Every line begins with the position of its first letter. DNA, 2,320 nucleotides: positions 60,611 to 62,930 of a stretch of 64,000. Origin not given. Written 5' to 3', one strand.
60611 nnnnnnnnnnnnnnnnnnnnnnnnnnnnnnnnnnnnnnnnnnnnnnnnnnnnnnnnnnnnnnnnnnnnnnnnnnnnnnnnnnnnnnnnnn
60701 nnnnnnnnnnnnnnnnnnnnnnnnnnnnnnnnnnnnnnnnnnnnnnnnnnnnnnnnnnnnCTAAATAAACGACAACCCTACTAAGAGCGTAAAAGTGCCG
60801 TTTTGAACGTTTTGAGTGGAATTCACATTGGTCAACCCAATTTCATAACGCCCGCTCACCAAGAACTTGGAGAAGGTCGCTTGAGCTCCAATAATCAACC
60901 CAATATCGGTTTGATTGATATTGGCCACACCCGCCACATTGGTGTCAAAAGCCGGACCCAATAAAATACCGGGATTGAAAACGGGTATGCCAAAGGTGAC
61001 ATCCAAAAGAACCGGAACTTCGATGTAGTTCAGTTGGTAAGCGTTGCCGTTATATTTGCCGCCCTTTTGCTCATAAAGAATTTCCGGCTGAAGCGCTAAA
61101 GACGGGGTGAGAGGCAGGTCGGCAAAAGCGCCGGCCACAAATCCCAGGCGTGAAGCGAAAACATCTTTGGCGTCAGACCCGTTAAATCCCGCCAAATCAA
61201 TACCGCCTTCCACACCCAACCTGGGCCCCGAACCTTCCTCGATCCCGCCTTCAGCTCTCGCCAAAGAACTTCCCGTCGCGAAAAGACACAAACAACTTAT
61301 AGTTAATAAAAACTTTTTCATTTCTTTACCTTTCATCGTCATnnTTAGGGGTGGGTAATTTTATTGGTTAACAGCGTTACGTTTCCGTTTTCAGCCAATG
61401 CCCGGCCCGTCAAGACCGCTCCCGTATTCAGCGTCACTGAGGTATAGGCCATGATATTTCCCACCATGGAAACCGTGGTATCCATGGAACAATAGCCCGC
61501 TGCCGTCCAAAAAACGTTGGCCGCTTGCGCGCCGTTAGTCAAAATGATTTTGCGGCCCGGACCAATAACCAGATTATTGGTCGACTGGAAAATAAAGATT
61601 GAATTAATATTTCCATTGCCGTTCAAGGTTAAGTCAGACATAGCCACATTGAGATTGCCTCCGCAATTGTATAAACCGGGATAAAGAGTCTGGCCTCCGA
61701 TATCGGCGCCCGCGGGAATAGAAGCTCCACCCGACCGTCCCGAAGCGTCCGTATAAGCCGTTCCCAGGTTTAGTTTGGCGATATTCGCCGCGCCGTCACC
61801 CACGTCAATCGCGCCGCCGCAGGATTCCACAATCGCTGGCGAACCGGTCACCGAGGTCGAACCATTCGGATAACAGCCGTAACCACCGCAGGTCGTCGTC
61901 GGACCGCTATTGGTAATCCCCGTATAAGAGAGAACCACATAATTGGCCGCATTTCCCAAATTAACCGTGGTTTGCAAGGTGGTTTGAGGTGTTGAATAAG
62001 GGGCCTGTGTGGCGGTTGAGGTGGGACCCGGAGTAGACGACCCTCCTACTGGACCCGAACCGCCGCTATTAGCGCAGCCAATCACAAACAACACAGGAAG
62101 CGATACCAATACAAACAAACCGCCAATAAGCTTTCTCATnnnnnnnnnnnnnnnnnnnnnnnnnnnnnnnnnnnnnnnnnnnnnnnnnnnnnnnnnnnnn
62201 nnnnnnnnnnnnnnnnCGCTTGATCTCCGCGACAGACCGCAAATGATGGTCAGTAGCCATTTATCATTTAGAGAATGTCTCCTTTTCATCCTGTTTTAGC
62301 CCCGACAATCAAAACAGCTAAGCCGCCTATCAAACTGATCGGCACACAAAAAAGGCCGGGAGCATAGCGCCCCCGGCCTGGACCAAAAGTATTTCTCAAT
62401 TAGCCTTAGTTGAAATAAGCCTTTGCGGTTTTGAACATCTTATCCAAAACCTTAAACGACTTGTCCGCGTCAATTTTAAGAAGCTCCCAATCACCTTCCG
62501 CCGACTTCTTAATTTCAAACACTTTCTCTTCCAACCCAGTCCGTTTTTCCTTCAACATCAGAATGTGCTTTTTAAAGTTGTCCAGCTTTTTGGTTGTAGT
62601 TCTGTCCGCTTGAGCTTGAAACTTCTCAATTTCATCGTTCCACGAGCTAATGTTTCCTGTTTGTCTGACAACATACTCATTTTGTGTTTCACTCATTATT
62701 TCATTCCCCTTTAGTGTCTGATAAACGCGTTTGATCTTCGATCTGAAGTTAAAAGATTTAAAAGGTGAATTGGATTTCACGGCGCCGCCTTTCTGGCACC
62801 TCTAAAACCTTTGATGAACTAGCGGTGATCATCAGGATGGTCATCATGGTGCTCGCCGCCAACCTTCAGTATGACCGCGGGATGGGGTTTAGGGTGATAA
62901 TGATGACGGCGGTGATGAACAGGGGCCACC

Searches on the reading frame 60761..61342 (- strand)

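Call 58: search_protein_families(library=pfam, max_evalue=0.01, proteins=[window:60761-61342:-])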
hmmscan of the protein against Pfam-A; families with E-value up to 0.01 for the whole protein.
window:60761-61342:- (193 aa): 2 families
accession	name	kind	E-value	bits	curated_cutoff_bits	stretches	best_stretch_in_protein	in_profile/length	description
PF13568.12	OMP_b-brl_2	-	4.4e-15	56.6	27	1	41-173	10-173/175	Outer membrane protein beta-barrel domain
PF13505.12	OMP_b-brl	-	1.2e-11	45.5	28.7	1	18-192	2-175/175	Outer membrane protein beta-barrel domain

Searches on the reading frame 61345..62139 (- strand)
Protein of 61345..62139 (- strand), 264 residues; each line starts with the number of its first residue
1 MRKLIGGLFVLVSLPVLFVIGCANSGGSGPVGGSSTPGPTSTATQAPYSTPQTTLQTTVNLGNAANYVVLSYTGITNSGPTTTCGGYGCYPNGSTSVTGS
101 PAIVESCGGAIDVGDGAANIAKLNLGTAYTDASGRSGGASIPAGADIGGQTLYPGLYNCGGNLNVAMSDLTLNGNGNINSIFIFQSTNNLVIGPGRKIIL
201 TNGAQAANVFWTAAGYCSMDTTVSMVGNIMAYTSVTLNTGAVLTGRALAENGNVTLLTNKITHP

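Call 58: search_protein_families(library=pfam, max_evalue=0.01, proteins=[window:61345-62139:-])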
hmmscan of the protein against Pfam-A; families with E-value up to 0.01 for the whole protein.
window:61345-62139:- (264 aa): 1 family
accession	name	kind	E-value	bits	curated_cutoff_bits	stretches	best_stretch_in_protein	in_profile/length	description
PF11999.13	Ice_binding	-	5.2e-47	160.6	28.7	1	69-262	1-208/208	Ice-binding-like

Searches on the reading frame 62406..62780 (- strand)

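Call 58: search_protein_families(library=pfam, max_evalue=0.01, proteins=[window:62406-62780:-])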
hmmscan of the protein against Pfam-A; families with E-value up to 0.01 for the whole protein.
window:62406-62780:- (124 aa): 2 families
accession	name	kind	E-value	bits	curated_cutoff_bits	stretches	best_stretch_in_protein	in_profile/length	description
PF03919.21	mRNA_cap_C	-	0.0048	18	26.5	1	32-109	22-91/115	mRNA capping enzyme, C-terminal domain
PF07321.17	YscO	-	0.009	16.5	28.8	0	58-102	60-104/149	Type III secretion protein YscO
